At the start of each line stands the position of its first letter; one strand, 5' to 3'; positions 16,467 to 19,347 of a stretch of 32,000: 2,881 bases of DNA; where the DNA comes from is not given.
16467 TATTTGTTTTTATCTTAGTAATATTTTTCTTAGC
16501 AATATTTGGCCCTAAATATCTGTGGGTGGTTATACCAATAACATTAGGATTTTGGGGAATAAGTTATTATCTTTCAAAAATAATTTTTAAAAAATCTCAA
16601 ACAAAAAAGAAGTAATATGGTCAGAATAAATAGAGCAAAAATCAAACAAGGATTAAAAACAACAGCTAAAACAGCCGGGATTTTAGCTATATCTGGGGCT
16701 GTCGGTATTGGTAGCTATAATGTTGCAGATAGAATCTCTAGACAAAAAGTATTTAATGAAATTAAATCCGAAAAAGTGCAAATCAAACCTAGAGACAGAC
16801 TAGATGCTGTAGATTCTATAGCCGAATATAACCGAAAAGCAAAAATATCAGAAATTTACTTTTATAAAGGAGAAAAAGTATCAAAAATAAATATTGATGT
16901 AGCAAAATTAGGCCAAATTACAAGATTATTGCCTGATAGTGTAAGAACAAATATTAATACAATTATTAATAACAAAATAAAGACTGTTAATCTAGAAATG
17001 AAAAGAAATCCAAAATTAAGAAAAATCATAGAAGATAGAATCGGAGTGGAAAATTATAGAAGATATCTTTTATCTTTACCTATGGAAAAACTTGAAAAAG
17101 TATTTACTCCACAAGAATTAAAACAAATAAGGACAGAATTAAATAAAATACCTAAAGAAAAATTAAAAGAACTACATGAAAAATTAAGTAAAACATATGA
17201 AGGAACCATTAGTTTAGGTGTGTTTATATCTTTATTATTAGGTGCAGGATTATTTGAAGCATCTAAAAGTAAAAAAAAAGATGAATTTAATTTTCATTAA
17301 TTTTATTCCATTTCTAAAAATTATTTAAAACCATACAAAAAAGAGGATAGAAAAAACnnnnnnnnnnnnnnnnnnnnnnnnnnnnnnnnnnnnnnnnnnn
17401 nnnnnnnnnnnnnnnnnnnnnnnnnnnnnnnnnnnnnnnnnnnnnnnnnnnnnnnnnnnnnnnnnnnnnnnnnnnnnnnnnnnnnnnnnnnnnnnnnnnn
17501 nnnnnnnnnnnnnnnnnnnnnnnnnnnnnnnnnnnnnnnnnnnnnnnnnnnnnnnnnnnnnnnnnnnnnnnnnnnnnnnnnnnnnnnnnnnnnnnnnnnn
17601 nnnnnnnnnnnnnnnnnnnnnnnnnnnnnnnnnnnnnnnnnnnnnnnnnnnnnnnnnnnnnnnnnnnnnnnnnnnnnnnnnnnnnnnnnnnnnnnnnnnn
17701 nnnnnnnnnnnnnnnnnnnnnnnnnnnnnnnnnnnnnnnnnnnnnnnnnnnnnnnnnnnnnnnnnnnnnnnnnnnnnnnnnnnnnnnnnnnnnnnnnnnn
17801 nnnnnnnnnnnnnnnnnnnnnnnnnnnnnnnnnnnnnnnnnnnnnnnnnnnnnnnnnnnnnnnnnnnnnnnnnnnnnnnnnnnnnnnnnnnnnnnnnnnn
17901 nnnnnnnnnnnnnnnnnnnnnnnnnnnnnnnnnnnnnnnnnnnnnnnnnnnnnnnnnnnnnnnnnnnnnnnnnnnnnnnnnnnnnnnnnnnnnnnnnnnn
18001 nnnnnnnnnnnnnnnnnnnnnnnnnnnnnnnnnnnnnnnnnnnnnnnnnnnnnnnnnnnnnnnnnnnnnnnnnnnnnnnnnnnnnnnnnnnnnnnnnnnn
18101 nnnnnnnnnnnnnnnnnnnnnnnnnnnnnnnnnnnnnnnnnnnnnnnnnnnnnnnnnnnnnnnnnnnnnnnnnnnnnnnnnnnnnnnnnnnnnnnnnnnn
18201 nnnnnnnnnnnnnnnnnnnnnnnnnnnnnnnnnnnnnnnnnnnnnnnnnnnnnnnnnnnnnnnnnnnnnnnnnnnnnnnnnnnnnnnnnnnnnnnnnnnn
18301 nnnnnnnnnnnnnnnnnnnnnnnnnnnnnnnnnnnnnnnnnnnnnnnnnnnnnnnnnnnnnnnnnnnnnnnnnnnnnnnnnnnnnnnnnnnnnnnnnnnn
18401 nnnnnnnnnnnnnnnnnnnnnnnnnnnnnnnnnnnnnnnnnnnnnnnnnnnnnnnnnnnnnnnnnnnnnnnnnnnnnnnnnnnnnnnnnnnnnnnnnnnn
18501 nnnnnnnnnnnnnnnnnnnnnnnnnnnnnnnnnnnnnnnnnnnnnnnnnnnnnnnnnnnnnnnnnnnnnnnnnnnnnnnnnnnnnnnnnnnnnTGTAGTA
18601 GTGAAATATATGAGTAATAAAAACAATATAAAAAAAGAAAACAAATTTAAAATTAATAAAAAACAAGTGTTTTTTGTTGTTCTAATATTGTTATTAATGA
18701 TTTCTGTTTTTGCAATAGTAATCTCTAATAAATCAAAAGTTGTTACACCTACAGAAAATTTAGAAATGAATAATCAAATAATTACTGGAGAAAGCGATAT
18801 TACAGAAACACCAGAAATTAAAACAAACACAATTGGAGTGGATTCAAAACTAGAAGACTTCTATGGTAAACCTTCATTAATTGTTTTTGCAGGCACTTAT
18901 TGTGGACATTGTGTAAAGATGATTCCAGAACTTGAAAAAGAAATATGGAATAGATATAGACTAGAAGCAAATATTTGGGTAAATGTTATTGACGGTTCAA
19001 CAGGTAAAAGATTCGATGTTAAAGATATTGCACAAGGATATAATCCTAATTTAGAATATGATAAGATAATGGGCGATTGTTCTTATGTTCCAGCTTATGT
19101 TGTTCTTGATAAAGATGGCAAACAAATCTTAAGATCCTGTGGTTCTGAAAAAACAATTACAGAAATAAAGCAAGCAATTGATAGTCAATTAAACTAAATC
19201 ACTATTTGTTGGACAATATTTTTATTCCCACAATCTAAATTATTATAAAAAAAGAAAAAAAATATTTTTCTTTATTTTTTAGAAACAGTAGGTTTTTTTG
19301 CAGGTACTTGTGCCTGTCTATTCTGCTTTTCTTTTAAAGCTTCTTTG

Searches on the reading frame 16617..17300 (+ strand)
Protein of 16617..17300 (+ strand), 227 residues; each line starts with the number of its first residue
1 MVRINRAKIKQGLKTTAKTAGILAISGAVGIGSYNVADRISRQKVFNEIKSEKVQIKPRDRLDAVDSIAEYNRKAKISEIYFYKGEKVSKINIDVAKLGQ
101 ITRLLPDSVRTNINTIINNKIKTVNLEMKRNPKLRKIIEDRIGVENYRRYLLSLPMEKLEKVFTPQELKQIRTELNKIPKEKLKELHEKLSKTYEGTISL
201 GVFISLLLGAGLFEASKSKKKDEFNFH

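Call 18: search_protein_families(library=pfam, proteins=[window:16617-17300:+], max_evalue=0.01)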
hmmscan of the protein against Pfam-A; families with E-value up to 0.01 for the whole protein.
window:16617-17300:+ (227 aa): 1 family
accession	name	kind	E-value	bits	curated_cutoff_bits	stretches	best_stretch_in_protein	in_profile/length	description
PF14493.12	HTH_40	-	0.007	17.1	27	0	158-194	44-80/89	Helix-turn-helix domain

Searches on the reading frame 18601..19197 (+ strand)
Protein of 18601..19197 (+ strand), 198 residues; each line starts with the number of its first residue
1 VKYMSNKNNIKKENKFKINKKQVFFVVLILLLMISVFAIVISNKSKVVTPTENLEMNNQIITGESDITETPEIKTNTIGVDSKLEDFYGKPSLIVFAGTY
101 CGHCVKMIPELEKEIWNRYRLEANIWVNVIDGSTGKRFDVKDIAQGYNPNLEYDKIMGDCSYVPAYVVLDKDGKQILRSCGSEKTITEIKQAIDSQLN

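Call 18: search_protein_families(library=pfam, proteins=[window:18601-19197:+], max_evalue=0.01)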
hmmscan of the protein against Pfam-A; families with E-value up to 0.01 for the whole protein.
window:18601-19197:+ (198 aa): 4 families
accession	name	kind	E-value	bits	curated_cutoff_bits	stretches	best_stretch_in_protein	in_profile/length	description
PF08534.16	Redoxin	-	0.00019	21.7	26.6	1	71-117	7-57/148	Redoxin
PF00085.26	Thioredoxin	-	0.00059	20.2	23.5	1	90-121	19-49/103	Thioredoxin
PF00578.27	AhpC-TSA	-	0.0012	19.2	26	1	75-165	10-84/124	AhpC/TSA family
PF13098.12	Thioredoxin_2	-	0.0036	18.1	27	1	89-181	5-93/104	Thioredoxin-like domain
